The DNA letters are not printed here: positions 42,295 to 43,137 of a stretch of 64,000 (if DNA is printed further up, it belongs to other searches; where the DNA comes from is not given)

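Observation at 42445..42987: Orphan low-G+C cassette encoding a helical plus glycine-zipper membrane protein of unknown function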

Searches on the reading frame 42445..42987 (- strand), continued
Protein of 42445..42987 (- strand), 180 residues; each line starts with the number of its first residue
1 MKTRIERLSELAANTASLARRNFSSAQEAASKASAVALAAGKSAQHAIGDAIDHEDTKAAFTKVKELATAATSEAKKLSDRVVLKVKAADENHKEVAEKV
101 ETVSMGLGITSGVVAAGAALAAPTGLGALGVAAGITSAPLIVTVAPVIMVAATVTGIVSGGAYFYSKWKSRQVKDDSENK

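Call 28: predict_structure(alignment_id=A1)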
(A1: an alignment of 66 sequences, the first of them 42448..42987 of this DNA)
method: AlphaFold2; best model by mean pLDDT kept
length: 180 residues; sequences in the alignment: 66
mean_pLDDT: 47.4   pTM: 0.19
mean pLDDT of the five models: 47.4, 46.1, 44.9, 44.4, 36.2
residues with pLDDT >= 90: 0; 70-90: 1; 50-70: 68; < 50: 111
segments of 3 or more residues with pLDDT < 50: 49-52, 54-58, 73-75, 78-161
pLDDT, mean of each block of 10 residues (from residue 1): 62 55 50 52 51 47 51 48 45 44 39 36 35 35 42 43 59 59
secondary structure, 60 per line:
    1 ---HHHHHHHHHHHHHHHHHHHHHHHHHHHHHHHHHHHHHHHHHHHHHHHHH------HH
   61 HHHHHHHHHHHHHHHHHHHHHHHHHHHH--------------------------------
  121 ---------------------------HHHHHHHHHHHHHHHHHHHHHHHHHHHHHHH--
elements in order: H4-52 H59-88 H148-178

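Call 29: search_protein_families(library=padloc, alignment_id=A2, max_evalue=0.01)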
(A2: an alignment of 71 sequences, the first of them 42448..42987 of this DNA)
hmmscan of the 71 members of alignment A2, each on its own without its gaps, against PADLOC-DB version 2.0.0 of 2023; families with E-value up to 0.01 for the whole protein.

A. member 1, window:42448-42987:- (180 aa): 1 family
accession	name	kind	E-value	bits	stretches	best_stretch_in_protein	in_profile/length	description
PDLC03841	LeoBC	-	6e-05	20.3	1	22-167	354-505/601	-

B. families by the number of members that match (of 71 scanned): 8 families
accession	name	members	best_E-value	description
PDLC03841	LeoBC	43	1.8e-07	-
PDLC04407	PDC-M09A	1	0.0018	-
PDLC00586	JetC3|JetC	1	0.0027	DUF3584 domain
PDLC03833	BnzA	1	0.0029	-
PDLC05009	PDC-S37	1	0.0053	-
PDLC00588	JetC3|JetC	1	0.0068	DUF3584 domain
PDLC02719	PbeC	1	0.0072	PbeC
PDLC00637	ZorA2|ZorA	1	0.0072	MotA/ExbB/TolQ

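Call 30: search_protein_families(library=pfam, proteins=[P0088, P0091, P0098, P0100, P0101, P0107, P0099, P0087, P0092, P0093], max_evalue=0.05)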
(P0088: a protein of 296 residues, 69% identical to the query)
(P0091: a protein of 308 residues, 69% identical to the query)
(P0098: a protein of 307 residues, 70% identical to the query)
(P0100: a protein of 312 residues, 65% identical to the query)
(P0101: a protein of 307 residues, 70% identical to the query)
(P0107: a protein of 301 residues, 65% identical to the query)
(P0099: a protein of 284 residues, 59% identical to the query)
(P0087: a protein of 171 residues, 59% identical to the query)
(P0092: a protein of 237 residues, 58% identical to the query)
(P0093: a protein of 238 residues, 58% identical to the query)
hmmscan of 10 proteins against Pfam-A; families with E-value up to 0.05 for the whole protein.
P0088 (296 aa): 2 families
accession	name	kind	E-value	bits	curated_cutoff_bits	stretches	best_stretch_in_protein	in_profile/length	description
PF18755.6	RAMA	-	0.0091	16.4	35.2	1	113-153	3-43/107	Restriction Enzyme Adenine Methylase Associated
PF17259.7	DUF5325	-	0.048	13.9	25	0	234-260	12-38/61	Family of unknown function (DUF5325)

P0091 (308 aa): 0 families

P0098 (307 aa): 0 families

P0100 (312 aa): 0 families

P0101 (307 aa): 0 families

P0107 (301 aa): 1 family
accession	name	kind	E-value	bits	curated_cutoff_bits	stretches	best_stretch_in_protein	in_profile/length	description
PF08566.15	Pam17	-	0.0015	18.8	25.4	0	19-92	40-109/165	Mitochondrial import protein Pam17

P0099 (284 aa): 1 family
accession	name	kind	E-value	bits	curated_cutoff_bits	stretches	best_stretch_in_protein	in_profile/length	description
PF22746.1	SHOCT-like_DUF2089-C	-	0.00024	21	27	1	137-157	7-27/32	SHOCT-like domain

P0087 (171 aa): 0 families

P0092 (237 aa): 0 families

P0093 (238 aa): 0 families

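Call 31: search_protein_representatives(alignment_id=A2)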
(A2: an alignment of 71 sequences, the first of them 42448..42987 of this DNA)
Query: 71 sequences, 208 profile positions. Proteins with E-value up to 0.001 (for the whole library): 147; up to 1e-10: 94; up to 1e-30: 31. The best 147 are listed.
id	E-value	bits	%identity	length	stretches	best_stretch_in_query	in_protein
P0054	7.0e-70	251.5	-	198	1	12-206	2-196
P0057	2.7e-61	223.5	-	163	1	60-199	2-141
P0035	3.3e-61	223.2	-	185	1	12-172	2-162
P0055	2.4e-60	220.4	-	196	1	12-192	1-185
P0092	1.5e-54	201.4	-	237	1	8-199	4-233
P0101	2.3e-52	194.3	-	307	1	2-188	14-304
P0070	6.5e-52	192.9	-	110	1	97-190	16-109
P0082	8.4e-51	189.2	-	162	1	35-187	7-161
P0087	2.2e-50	187.8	-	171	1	60-189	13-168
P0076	3.4e-49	184.0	-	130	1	91-190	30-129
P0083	1.2e-48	182.2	-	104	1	94-187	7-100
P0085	4.1e-48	180.5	-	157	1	81-190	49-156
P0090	2.4e-47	177.9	-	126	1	84-197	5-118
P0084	8.7e-47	176.1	-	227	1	12-159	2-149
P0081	1.8e-46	175.1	-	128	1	103-185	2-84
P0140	1.7e-25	106.6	-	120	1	75-186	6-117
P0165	2.4e-18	83.2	-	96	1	102-179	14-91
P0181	8.6e-15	71.6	-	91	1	97-184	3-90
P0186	2.6e-13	66.8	-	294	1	104-191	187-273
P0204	1.7e-09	54.3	-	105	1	88-181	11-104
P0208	4.8e-09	52.8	-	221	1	100-177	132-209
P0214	1.6e-08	51.1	-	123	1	97-185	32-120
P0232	8.6e-06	42.2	-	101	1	99-185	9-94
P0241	6.9e-05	39.2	-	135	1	103-198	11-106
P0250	8.4e-04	35.7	-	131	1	106-178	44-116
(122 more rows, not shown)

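Call 33: search_protein_families(library=pfam, proteins=[P0140, P0165, P0181, P0186, P0204, P0208, P0214, P0232, P0241, P0250], max_evalue=0.1)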
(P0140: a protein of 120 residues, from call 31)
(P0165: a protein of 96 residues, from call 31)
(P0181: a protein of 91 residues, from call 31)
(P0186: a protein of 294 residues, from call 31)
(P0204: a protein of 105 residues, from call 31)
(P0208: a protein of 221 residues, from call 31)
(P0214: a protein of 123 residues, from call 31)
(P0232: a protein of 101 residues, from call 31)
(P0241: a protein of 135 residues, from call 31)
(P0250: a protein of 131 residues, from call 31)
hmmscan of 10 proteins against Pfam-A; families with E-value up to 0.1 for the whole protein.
P0140 (120 aa): 1 family
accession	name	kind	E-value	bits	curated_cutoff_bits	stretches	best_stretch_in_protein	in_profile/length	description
PF03818.18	MadM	-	0.05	13.6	24.8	1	56-102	148-194/249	Malonate/sodium symporter MadM subunit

P0165 (96 aa): 0 families

P0181 (91 aa): 1 family
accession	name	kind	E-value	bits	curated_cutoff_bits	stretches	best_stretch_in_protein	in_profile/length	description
PF17626.7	IncF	-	0.017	15.9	27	1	13-71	26-81/104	Inclusion membrane protein F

P0186 (294 aa): 0 families

P0204 (105 aa): 0 families

P0208 (221 aa): 1 family
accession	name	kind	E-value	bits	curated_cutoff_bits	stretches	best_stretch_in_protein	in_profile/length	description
PF13273.12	DUF4064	-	0.049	14.3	32.1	1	93-165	3-74/102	Protein of unknown function (DUF4064)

P0214 (123 aa): 2 families
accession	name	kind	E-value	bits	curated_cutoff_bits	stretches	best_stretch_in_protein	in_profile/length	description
PF12716.12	Apq12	-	0.015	15.7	25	1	3-28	3-28/54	Nuclear pore assembly and biogenesis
PF19723.4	DUF6216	-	0.045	13.4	27.3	1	17-37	35-55/270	Family of unknown function (DUF6216)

P0232 (101 aa): 1 family
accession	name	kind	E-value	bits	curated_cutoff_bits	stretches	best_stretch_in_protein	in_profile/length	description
PF19865.4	DUF6338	-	0.016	15.2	26.5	1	18-93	41-109/205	Family of unknown function (DUF6338)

P0241 (135 aa): 2 families
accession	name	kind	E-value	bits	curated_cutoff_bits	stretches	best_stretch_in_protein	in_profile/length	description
PF03500.18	Cellsynth_D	-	0.045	14.4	23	1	26-94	38-107/110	Cellulose synthase subunit D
PF13994.11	PgaD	-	0.067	13.6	27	1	51-100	59-109/148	PgaD-like protein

P0250 (131 aa): 0 families

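Call 34: search_dna_similar(query=window:42448-42987:-, collection=phages, mode=protein, max_evalue=1, max_rows=15)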
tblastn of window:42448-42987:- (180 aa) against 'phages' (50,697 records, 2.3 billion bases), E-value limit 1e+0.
No match.

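Call 35: search_dna_similar(query=window:42448-42987:-, collection=plasmids, mode=protein, max_evalue=1, max_rows=15)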
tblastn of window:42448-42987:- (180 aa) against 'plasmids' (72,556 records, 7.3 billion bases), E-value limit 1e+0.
No match.

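Call 39: find_encoding_contigs(protein=P0017, flank=5000, max_places=4)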
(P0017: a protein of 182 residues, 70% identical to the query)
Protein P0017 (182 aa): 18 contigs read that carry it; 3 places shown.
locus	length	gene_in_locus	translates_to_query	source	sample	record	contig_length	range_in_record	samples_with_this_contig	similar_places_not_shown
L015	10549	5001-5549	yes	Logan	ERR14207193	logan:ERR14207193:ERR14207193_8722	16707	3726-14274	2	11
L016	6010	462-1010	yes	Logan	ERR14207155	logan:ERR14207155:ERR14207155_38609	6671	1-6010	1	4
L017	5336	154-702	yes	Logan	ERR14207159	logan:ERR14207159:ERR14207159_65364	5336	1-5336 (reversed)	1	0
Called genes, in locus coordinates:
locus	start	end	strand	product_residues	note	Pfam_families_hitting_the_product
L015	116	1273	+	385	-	PF12715:Abhydrolase_7 (weak), PF05448:AXE1 (faint), PF01738:DLH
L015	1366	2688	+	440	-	PF00034:Cytochrom_C (faint), PF03150:CCP_MauG, PF13442:Cytochrome_CBB3 (faint)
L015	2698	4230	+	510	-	PF00672:HAMP, PF00512:HisKA, PF02518:HATPase_c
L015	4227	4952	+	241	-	PF00072:Response_reg, PF00486:Trans_reg_C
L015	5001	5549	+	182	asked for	-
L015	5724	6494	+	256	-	PF02517:Rce1-like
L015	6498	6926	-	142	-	PF10604:Polyketide_cyc2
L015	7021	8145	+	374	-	PF01212:Beta_elim_lyase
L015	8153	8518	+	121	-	PF08818:DUF1801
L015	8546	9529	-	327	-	PF01590:GAF, PF13185:GAF_2, PF13492:GAF_3 (faint), PF00990:GGDEF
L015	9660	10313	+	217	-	PF00578:AhpC-TSA, PF08534:Redoxin, PF10417:1-cysPrx_C (weak)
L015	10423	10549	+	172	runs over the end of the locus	PF06042:NTP_transf_6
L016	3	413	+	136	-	?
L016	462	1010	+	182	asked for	-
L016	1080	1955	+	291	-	PF02517:Rce1-like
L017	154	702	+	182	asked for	-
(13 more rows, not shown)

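Call 40: find_encoding_contigs(protein=P0037, flank=5000, max_places=4)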
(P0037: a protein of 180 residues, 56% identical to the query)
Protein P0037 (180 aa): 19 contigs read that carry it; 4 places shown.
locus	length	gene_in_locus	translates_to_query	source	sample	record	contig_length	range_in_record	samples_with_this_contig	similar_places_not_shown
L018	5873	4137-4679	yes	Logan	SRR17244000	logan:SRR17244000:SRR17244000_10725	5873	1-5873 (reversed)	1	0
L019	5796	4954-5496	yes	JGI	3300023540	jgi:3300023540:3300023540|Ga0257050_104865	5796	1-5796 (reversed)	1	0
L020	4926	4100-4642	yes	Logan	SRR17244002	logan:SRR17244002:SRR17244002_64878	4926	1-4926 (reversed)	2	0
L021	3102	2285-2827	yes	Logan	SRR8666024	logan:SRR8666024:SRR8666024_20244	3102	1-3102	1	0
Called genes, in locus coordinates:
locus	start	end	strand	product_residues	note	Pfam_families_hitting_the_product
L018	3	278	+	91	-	?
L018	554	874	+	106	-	-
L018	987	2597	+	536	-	PF00005:ABC_tran, PF02463:SMC_N (weak), PF13304:AAA_21, PF14491:DUF4435 (weak)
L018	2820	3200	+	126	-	PF19856:DUF6331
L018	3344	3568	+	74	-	-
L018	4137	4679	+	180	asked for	-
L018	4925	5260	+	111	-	PF04320:YggL_50S_bp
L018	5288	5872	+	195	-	?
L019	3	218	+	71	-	?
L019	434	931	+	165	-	-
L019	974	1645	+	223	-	PF02668:TauD (weak)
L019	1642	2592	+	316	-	-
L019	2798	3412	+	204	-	PF08974:DUF1877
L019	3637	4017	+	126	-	PF19856:DUF6331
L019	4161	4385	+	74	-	-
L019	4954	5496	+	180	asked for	-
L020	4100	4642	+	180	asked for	-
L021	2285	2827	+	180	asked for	-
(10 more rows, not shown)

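Call 41: find_related_loci(query=A2, collection=genome_contigs, flank=6000)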
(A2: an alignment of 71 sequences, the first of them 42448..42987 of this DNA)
Query A2 (180 aa) in genome_contigs; peptide patterns used: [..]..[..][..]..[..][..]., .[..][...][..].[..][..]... (x = any residue, [..] = any of these).
83 stretches matched a pattern; 32 encode a relative of the query (tblastn E <= 1e-3); 32 distinct loci.
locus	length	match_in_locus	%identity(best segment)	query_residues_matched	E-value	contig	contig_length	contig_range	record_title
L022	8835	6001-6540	98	1-180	7e-112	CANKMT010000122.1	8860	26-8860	MAG: Betaproteobacteria bacterium isolate TH-Jun18-184 genome assembly, contig: TH-Jun18-C18120, whole genome shotgun se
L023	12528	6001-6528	63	4-179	5e-64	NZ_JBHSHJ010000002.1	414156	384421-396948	Giesbergeria sinuosa strain CCUG 49452 spades_K_17_127_2, whole genome shotgun sequence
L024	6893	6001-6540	77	1-180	5e-61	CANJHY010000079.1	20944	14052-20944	MAG: Betaproteobacteria bacterium isolate RH-20apr16-99 genome assembly, contig: RH-20APR16-C4277, whole genome shotgun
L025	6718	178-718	74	1-180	3e-55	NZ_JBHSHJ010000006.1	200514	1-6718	Giesbergeria sinuosa strain CCUG 49452 spades_K_17_127_6, whole genome shotgun sequence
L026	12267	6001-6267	75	92-180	3e-41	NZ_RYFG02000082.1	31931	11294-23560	Candidatus Methylobacter oryzae strain KRF1 C877, whole genome shotgun sequence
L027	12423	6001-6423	55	2-180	1e-40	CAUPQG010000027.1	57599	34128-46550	MAG: uncultured Rhodoferax sp. isolate m13-metabat.4 genome assembly, contig: m13-c145, whole genome shotgun sequence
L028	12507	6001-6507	53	1-176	3e-40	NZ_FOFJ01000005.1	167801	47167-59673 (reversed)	Azotobacter beijerinckii strain DSM 378, whole genome shotgun sequence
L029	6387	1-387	64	48-176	4e-39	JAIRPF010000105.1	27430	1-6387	MAG: Accumulibacter sp. isolate Cf509_bin25 k119_332012, whole genome shotgun sequence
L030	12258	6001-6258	76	92-177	3e-39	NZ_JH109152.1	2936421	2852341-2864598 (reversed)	Methylobacter tundripaludum SV96 Mettuscaffold_1, whole genome shotgun sequence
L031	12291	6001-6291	76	85-180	1e-38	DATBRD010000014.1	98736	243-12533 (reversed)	MAG TPA_asm: Methylobacter sp. isolate SMAG_U4120 k141_366424, whole genome shotgun sequence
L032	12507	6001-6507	46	1-180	3e-38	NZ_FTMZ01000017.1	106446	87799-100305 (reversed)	Sphaerotilus natans strain ATCC 13338, whole genome shotgun sequence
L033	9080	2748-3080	59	70-180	2e-36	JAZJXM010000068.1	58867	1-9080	MAG: Pseudomonadota bacterium isolate ADI_H1L2_2_122_18_3-bin017 ADIH1L22_B017_0_000000000068, whole genome shotgun sequ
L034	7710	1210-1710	52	1-172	8e-36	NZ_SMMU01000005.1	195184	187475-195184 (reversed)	Azotobacter chroococcum strain DSM 2286 Ga0310512_105, whole genome shotgun sequence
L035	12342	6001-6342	67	66-179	3e-35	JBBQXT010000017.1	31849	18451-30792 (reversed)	MAG: Geobacterales bacterium isolate Co_metawrap_2127 Cmw_2127_k141_25591772_length_31849_cov_11.9986, whole genome shot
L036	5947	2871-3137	79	92-180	2e-34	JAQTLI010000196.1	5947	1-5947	MAG: Methylobacter sp. isolate STA_13 NODE_31806_length_5947_cov_3.209107_Sandtown_A, whole genome shotgun sequence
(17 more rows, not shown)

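Call 46: search_protein_families(library=pfam, alignment_id=A3, max_evalue=0.00001)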
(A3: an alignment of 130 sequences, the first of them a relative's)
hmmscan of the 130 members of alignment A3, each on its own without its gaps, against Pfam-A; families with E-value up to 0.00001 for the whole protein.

A. member 1, L022:4981-5286:+ (102 aa): 1 family
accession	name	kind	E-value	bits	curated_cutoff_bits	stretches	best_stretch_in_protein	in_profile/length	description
PF05016.21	ParE_toxin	-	2.8e-12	47.5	23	1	6-90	2-88/89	ParE toxin of type II toxin-antitoxin system, parDE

B. families by the number of members that match (of 130 scanned): 104 families (the first 25 are shown)
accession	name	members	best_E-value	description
PF21813.2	DUF6882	3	2e-24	Family of unknown function (DUF6882)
PF00581.25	Rhodanese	3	9e-15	Rhodanese-like domain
PF20154.4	LNT_N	2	5e-40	Apolipoprotein N-acyltransferase N-terminal domain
PF13416.11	SBP_bac_8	2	5.6e-32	Bacterial extracellular solute-binding protein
PF01547.30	SBP_bac_1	2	3e-29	Bacterial extracellular solute-binding protein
PF00795.27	CN_hydrolase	2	1.2e-26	Carbon-nitrogen hydrolase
PF00072.30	Response_reg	2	8e-25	Response regulator receiver domain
PF00486.34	Trans_reg_C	2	1.1e-21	Transcriptional regulatory protein, C terminal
PF02518.31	HATPase_c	2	8.8e-21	Histidine kinase-, DNA gyrase B-, and HSP90-like ATPase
PF17785.7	PUA_3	2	5.3e-15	PUA-like domain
PF00512.31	HisKA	2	8.9e-12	His Kinase A (phospho-acceptor) domain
PF00672.30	HAMP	2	6.8e-11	HAMP domain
PF16401.11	DUF5009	2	8.7e-09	Domain of unknown function (DUF5009)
PF00245.25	Alk_phosphatase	1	2.9e-134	Alkaline phosphatase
PF10117.15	McrBC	1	1.3e-102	McrBC 5-methylcytosine restriction system component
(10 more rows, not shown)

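Call 47: search_protein_families(library=padloc, proteins=[P0080, P0086, P0060, P0103, P0117, P0100, P0088, P0111, P0140, P0039], max_evalue=1)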
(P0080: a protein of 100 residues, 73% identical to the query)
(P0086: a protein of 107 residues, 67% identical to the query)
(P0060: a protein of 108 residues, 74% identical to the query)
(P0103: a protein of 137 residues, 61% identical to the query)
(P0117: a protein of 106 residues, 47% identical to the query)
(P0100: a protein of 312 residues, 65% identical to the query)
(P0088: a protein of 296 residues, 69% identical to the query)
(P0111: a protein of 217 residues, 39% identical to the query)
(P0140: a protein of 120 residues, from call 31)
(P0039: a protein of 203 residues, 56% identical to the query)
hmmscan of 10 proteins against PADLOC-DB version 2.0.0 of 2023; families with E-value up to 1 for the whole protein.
P0080 (100 aa): 0 families

P0086 (107 aa): 1 family
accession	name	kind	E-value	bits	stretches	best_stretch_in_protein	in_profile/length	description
PDLC03841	LeoBC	-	0.011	12.8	1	17-98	444-524/601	-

P0060 (108 aa): 2 families
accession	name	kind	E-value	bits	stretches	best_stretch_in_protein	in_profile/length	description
PDLC03841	LeoBC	-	0.00037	17.7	1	3-100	413-510/601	-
PDLC04113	JukA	-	0.56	7.8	1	10-80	161-233/245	-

P0103 (137 aa): 0 families

P0117 (106 aa): 1 family
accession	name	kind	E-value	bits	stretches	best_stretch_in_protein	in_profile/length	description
PDLC03841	LeoBC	-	0.023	11.8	1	11-65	437-493/601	-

P0100 (312 aa): 1 family
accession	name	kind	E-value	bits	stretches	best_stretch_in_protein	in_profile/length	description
PDLC03841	LeoBC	-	1.9e-05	22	1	14-188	434-566/601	-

P0088 (296 aa): 1 family
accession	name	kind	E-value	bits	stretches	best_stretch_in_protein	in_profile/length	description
PDLC03841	LeoBC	-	0.0013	15.9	1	11-139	444-536/601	-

P0111 (217 aa): 3 families
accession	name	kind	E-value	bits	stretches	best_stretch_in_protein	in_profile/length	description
PDLC03841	LeoBC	-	1.4e-06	25.7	1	16-201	341-525/601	-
PDLC04407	PDC-M09A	-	0.0018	15.9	1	77-172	38-132/282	-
PDLC03861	LmuB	-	0.027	10.4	1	5-174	841-1008/1213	-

P0140 (120 aa): 1 family
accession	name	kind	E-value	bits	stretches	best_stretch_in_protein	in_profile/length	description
PDLC03841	LeoBC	-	0.0052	14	1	29-116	418-509/601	-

P0039 (203 aa): 1 family
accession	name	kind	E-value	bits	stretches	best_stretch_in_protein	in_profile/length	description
PDLC03841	LeoBC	-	0.004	14.3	1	74-179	402-507/601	-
